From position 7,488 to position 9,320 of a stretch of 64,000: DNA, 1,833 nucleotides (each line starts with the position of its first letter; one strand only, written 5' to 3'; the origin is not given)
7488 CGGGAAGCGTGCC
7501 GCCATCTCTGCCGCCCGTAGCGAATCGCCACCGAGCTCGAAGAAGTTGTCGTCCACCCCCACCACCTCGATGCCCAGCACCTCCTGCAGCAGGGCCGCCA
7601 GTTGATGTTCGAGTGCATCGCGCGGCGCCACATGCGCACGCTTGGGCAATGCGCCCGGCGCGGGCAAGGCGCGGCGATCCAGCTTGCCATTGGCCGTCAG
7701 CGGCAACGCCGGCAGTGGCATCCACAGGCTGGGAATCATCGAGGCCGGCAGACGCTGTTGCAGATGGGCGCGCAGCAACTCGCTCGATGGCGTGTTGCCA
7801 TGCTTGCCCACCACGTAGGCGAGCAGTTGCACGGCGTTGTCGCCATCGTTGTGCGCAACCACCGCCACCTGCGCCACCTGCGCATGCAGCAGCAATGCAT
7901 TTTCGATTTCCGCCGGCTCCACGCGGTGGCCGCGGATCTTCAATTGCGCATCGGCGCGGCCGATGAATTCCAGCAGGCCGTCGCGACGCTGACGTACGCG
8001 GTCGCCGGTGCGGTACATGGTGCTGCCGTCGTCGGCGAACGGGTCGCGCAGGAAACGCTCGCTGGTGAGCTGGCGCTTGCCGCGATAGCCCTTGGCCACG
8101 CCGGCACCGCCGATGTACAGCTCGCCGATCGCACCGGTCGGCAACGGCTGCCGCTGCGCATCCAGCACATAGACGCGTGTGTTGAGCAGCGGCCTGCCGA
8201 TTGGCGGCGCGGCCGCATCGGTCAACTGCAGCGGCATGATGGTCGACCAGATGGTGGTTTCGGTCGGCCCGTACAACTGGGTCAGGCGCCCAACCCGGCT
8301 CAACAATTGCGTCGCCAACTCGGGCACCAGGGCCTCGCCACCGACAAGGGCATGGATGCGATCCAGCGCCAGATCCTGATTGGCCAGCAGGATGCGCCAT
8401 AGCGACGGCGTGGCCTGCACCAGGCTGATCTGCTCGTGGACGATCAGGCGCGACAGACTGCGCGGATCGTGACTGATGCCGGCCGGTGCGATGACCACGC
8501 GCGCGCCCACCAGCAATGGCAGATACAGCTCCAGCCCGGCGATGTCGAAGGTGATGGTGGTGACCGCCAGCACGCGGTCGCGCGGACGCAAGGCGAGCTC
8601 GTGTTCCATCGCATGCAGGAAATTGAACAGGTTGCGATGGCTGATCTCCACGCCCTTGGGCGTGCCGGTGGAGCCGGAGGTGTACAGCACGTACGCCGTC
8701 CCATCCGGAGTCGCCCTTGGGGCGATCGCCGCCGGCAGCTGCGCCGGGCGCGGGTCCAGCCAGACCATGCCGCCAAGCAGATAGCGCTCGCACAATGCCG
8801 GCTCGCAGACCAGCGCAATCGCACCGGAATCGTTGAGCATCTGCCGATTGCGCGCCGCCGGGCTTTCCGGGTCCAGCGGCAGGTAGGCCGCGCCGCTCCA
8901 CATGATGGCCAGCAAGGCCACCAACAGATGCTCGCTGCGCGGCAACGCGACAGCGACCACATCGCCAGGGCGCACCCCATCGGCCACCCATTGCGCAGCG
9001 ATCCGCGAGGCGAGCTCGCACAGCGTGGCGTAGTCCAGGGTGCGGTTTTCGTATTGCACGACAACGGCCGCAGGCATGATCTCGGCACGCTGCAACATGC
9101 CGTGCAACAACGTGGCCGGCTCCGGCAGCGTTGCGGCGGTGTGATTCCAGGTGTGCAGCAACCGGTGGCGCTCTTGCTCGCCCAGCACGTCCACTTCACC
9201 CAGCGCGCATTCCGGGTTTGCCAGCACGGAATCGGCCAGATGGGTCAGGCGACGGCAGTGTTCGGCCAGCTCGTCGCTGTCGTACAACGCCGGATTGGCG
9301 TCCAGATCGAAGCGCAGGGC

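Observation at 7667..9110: A-domain specificity code reads as glycine (DILQ[V/L]GLIWK)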

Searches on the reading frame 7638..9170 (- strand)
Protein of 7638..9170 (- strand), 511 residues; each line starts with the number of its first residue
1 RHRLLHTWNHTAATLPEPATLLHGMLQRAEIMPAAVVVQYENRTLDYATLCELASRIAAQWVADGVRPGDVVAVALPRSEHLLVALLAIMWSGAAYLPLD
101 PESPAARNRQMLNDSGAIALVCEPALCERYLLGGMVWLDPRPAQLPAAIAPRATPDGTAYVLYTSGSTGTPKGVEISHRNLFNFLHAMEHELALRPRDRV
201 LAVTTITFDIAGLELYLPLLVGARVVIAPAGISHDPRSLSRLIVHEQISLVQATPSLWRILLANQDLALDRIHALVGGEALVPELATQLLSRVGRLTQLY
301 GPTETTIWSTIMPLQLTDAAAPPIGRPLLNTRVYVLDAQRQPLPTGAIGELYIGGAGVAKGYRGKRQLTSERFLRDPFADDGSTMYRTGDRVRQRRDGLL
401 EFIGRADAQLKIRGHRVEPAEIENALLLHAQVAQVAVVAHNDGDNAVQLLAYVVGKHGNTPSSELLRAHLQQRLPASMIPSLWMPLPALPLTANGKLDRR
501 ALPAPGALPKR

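Call 6: search_solved_structures(query=window:7638-9170:-, max_evalue=1e-40, show_alignments=5)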
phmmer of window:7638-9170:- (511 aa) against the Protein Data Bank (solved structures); distinct sequences matched with E-value up to 1e-40: 71 (the best 60 are shown).
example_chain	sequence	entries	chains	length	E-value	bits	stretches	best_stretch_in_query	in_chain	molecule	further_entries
9be3_A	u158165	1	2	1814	1.6e-161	541.7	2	10-507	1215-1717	Linear gramicidin synthase subunit A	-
6mfz_A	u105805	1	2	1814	1.6e-161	541.7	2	10-507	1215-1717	Linear gramicidin synthase subunit A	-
9be4_A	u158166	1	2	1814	1.6e-161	541.7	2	10-507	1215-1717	Linear gramicidin synthase subunit A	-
9meh_A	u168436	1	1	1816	1.6e-161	541.7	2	10-507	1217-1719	Linear gramicidin synthase subunit A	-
6mfy_A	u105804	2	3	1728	1.8e-161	541.6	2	10-506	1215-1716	Linear gramicidin synthase subunit A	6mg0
8xjz_C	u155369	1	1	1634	2.2e-133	449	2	2-504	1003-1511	Peptide synthetase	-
5u89_A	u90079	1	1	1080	7.9e-127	427.3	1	1-506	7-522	Amino acid adenylation domain protein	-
8www_A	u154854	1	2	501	6.1e-118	398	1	22-505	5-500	Carrier domain-containing protein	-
6ea3_B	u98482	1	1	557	7.7e-98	331.7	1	41-507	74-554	adenylation domain of Fuscachelin synthetase component H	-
6p1j_A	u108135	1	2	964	6.1e-96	325.5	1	1-502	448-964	Txo2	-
4zxh_A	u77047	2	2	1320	4.4e-93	316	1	42-505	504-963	ABBFA_003403 | Tyrocidine synthetase 3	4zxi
8jbr_A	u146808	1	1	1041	2e-90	307.2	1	1-506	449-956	McyA protein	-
4gr5_A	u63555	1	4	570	2.2e-90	307.1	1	21-506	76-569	Non-ribosomal peptide synthetase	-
8hlk_A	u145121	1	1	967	8.8e-87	295.2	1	1-506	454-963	Microcystin synthetase B (Fragment)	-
2vsq_A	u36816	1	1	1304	2.6e-86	293.7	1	17-506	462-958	SURFACTIN SYNTHETASE SUBUNIT 3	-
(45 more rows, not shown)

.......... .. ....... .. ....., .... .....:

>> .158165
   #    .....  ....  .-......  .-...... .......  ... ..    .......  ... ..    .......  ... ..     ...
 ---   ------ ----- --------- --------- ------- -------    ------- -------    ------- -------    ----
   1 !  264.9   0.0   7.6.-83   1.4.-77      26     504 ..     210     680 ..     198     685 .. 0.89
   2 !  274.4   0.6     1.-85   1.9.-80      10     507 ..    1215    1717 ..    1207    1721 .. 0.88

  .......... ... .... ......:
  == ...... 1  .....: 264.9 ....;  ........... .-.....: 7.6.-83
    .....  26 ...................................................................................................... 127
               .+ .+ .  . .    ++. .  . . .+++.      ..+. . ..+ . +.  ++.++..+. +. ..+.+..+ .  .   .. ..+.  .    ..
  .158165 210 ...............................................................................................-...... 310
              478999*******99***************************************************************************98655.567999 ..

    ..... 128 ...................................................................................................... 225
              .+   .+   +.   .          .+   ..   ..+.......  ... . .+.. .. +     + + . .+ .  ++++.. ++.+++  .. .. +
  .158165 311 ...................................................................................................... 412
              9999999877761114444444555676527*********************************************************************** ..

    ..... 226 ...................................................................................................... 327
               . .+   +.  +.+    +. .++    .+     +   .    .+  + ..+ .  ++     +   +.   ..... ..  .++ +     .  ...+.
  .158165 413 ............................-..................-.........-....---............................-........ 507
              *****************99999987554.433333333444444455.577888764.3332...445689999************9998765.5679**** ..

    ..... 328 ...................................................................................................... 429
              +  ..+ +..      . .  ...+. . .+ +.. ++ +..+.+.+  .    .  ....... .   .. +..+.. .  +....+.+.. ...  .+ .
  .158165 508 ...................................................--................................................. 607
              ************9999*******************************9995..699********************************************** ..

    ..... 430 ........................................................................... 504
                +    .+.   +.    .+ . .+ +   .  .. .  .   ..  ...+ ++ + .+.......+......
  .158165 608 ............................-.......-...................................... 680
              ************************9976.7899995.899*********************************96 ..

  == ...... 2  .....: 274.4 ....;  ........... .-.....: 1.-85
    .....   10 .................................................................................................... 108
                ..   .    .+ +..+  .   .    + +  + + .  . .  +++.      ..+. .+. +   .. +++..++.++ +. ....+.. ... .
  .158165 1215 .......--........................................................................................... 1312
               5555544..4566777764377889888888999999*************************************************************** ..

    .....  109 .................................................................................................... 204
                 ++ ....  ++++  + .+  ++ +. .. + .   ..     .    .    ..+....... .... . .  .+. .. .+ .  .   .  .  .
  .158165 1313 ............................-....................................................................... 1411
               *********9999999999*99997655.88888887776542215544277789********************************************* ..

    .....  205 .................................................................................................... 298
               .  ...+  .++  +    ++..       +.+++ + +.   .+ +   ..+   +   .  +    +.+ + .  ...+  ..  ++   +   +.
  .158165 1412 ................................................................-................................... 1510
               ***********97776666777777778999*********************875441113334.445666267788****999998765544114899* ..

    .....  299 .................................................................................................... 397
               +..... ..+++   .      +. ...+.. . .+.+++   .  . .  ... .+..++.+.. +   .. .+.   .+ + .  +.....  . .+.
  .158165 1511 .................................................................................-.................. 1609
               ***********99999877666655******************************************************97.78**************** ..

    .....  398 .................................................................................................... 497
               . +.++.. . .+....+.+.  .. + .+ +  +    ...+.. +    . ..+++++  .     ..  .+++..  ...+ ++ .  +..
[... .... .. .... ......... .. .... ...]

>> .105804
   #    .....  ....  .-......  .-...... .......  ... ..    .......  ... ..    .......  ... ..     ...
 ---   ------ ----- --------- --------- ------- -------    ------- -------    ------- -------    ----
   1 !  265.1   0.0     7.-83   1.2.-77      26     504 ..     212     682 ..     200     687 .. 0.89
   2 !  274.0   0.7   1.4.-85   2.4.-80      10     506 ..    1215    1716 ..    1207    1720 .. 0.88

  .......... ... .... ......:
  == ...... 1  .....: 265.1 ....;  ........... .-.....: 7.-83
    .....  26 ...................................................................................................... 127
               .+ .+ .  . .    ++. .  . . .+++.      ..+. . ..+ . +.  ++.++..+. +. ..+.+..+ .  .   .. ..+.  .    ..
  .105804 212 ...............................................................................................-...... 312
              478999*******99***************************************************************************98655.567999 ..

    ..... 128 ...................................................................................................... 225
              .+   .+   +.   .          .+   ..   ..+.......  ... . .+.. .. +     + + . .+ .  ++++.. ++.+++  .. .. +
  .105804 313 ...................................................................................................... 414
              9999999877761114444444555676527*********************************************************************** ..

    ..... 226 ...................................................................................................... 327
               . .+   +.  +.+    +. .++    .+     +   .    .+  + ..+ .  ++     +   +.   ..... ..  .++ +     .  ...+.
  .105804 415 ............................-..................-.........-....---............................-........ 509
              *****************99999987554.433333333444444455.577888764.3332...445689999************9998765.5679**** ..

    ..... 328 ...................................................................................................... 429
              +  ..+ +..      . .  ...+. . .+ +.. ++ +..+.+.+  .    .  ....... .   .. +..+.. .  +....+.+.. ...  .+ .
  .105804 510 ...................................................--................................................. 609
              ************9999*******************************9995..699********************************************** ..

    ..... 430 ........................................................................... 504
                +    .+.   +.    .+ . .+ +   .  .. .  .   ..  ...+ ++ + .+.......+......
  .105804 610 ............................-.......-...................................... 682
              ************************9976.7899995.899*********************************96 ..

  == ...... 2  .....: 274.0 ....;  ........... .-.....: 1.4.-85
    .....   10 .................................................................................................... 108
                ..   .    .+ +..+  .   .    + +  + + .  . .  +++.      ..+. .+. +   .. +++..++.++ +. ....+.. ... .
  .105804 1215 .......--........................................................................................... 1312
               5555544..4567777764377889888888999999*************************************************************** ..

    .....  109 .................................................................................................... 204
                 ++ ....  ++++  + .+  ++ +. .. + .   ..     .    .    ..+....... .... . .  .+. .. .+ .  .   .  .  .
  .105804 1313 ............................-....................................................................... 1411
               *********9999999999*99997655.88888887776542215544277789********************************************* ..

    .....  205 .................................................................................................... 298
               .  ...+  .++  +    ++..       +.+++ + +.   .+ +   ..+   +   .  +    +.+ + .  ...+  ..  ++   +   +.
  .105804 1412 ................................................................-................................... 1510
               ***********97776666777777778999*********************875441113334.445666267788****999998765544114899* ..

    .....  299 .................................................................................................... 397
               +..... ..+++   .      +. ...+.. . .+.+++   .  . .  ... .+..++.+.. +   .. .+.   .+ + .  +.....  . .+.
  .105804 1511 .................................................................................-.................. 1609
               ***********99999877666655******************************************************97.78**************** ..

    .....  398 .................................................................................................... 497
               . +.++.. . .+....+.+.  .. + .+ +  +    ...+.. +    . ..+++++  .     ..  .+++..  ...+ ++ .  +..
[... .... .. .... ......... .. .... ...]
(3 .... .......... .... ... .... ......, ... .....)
